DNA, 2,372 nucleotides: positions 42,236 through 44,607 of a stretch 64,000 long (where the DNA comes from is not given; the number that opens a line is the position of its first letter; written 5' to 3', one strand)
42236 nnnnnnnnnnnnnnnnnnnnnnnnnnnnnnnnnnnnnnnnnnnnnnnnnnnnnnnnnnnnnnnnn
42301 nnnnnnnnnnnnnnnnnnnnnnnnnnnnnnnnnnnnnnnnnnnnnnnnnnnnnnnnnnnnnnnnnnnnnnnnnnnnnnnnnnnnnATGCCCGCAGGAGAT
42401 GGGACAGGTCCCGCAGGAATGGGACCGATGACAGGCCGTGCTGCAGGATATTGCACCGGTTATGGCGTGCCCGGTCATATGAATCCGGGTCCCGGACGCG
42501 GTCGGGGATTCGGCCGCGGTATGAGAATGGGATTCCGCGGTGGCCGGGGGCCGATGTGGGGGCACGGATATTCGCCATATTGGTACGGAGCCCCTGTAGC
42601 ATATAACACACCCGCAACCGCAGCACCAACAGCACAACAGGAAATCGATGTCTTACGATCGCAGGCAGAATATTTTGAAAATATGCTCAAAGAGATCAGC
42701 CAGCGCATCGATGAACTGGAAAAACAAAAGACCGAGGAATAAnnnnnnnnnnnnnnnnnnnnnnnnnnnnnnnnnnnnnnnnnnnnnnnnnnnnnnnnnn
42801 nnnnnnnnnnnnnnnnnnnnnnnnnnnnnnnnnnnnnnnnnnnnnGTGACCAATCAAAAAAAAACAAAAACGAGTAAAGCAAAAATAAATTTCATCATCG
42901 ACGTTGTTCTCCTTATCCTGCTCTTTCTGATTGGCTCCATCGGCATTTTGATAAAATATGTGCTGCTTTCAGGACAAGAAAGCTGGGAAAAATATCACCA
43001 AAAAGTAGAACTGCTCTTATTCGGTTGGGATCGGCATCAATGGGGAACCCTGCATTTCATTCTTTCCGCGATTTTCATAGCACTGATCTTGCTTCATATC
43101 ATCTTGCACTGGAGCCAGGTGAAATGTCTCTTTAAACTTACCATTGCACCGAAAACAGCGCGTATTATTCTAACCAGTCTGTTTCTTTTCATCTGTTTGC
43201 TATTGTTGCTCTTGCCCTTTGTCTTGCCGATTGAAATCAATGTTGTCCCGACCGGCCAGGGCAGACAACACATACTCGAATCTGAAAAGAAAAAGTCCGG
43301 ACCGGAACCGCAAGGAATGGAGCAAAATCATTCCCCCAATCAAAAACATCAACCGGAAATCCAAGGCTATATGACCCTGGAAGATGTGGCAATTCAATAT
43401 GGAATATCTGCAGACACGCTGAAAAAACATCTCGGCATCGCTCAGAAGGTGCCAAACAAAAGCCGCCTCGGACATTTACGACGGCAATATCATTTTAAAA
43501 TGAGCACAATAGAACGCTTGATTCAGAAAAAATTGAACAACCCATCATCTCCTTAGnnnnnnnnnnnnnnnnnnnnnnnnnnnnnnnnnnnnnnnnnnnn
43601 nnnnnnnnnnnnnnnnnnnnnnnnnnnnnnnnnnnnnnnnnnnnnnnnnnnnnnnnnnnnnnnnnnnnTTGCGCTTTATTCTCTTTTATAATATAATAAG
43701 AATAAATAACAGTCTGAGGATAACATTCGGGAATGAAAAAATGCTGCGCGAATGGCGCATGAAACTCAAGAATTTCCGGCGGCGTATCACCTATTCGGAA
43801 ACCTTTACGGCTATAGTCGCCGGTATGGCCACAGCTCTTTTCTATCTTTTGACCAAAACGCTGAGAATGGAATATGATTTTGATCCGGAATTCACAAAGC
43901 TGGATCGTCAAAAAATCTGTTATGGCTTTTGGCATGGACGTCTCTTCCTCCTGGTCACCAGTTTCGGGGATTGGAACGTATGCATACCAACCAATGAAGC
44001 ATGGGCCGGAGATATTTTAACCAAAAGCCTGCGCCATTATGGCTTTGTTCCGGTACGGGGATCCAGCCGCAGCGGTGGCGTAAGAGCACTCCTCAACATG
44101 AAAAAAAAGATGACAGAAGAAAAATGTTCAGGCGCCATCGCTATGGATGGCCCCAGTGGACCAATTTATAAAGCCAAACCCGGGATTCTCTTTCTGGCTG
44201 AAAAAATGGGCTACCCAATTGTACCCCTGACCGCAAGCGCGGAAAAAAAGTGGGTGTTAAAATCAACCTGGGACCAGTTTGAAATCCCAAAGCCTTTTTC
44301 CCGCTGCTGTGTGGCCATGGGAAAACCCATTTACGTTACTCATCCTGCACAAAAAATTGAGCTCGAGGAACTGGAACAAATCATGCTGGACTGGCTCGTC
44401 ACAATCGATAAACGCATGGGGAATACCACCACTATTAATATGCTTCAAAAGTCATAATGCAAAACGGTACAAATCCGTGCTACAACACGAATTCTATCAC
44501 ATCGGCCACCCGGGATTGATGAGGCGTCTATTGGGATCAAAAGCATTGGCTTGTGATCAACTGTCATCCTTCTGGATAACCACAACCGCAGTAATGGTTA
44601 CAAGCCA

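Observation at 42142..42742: Tandem paralogues with extreme Gly/Arg/Pro composition; one has lost the coiled-coil half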

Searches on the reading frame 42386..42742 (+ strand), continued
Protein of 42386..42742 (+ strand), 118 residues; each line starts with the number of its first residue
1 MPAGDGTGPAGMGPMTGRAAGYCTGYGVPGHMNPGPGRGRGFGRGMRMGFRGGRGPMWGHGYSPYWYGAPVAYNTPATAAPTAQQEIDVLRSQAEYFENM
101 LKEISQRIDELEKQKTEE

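Call 72: search_protein_representatives(alignment_id=A5)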
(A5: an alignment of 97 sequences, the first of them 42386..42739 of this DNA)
Query: 97 sequences, 118 profile positions. Proteins with E-value up to 0.001 (for the whole library): 7144; up to 1e-10: 3325; up to 1e-30: 84. The best 150 are listed.
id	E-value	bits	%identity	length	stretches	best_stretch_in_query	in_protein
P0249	9.0e-43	161.7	-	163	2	1-114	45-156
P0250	2.0e-40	154.1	-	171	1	1-118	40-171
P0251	4.7e-40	152.9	-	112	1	1-118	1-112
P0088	5.3e-39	149.5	-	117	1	1-114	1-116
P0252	1.7e-38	147.9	-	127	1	1-116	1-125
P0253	1.9e-38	147.7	-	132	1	1-118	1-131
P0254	6.5e-38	146.0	-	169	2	1-115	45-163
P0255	1.3e-37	145.0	-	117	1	1-115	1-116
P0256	1.3e-37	145.0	-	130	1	1-117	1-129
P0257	1.6e-37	144.7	-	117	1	1-117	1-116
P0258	1.7e-37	144.6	-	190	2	1-117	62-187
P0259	2.5e-37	144.1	-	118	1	1-117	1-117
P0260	3.1e-37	143.8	-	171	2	1-117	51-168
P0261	5.5e-37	143.0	-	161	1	1-118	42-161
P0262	8.5e-37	142.4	-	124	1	1-115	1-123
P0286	2.3e-34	134.5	-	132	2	1-56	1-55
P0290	5.0e-34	133.4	-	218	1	1-118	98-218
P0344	2.2e-30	121.7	-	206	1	1-116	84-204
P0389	4.4e-29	117.5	-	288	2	1-115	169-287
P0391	5.3e-29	117.2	-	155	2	1-44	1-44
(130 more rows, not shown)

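Call 73: search_protein_families(library=pfam, proteins=[P0389, P0290, P0344, P0249, P0250, P0258, P0391, P0286], max_evalue=0.01)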
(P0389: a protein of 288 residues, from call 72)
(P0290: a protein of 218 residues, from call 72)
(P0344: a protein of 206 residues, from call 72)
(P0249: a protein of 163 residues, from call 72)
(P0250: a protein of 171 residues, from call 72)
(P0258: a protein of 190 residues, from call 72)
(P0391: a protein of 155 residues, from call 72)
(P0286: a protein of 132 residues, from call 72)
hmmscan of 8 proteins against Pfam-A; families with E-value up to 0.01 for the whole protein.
P0389 (288 aa): 1 family
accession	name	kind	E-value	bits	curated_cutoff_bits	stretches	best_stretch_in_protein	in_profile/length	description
PF17253.7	DUF5320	-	3.5e-28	99.1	27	2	169-283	1-99/99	Family of unknown function (DUF5320)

P0290 (218 aa): 1 family
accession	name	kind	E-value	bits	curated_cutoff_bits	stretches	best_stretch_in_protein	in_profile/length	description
PF17253.7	DUF5320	-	9.2e-25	88.1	27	1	98-211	1-99/99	Family of unknown function (DUF5320)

P0344 (206 aa): 2 families
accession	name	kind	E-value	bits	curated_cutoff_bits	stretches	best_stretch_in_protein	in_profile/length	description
PF17253.7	DUF5320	-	3e-23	83.3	27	1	84-199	1-99/99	Family of unknown function (DUF5320)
PF23203.1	KIF21A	-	0.008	16.4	28.5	0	172-204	75-107/161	KIF21A-like domain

P0249 (163 aa): 1 family
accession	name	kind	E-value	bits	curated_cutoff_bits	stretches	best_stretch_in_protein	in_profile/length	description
PF17253.7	DUF5320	-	5.4e-39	133.8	27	2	45-153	1-99/99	Family of unknown function (DUF5320)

P0250 (171 aa): 2 families
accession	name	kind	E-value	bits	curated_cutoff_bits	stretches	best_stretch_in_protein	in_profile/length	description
PF17253.7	DUF5320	-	4.5e-22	79.5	27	1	40-164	1-99/99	Family of unknown function (DUF5320)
PF17228.7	SGP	-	0.005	18.1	26.7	0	58-137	18-89/93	Sulphur globule protein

P0258 (190 aa): 1 family
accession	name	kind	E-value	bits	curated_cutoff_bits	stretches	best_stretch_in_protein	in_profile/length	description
PF17253.7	DUF5320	-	8.7e-31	107.5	27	2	62-181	1-99/99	Family of unknown function (DUF5320)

P0391 (155 aa): 1 family
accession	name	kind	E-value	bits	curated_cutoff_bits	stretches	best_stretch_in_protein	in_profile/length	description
PF17253.7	DUF5320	-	2e-20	74.2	27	1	1-150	1-99/99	Family of unknown function (DUF5320)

P0286 (132 aa): 1 family
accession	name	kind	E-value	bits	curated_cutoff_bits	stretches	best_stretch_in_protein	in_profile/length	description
PF17253.7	DUF5320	-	1.2e-27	97.4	27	1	1-122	1-99/99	Family of unknown function (DUF5320)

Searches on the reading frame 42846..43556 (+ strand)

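Call 3: search_protein_families(library=pfam, proteins=[window:42846-43556:+], max_evalue=0.1)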
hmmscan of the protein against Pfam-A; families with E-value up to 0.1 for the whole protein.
window:42846-43556:+ (236 aa): 3 families
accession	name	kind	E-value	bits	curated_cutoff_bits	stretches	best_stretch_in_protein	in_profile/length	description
PF14358.11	DUF4405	-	6.2e-11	43.1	26.7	1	17-89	1-66/66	Domain of unknown function (DUF4405)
PF01292.26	Ni_hydr_CYTB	-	0.00017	21.9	30.1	1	9-87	96-161/179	Prokaryotic cytochrome b561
PF04967.18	HTH_10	-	0.045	14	23.1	1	177-201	25-49/53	HTH DNA binding domain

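Call 4: search_protein_families(library=ncbifam, proteins=[window:42846-43556:+], max_evalue=0.1)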
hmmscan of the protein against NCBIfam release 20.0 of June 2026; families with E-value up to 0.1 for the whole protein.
window:42846-43556:+ (236 aa): 2 families
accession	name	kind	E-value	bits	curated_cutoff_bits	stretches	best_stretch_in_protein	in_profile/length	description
NF006283.1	PRK08455.1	equivalog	0.0066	16.1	187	0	6-53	8-54/182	flagellar basal body-associated protein FliL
NF033572.1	transpos_ISKra4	equivalog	0.045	12.8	205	1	148-223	94-166/422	ISKra4 family transposase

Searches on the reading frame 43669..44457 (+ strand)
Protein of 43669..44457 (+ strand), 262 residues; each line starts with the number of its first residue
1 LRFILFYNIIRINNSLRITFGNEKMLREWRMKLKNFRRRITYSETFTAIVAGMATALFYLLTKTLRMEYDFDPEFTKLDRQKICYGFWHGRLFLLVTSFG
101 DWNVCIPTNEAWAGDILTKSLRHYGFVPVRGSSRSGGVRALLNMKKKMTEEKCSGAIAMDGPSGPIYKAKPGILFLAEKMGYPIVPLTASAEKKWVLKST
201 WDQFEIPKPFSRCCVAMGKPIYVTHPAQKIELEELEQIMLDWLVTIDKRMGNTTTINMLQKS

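Call 3: search_protein_families(library=pfam, proteins=[window:43669-44457:+], max_evalue=0.1)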
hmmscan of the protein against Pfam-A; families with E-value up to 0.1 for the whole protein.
window:43669-44457:+ (262 aa): 3 families
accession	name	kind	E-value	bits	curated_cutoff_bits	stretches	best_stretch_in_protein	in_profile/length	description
PF04028.18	DUF374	-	2.2e-14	53.2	26.8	1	110-165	14-68/69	Domain of unknown function (DUF374)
PF25297.1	DUF7878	-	0.044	14.2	25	0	183-213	79-109/128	Domain of unknown function (DUF7878)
PF01553.26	Acyltransferase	-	0.092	13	23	0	116-188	56-130/132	Acyltransferase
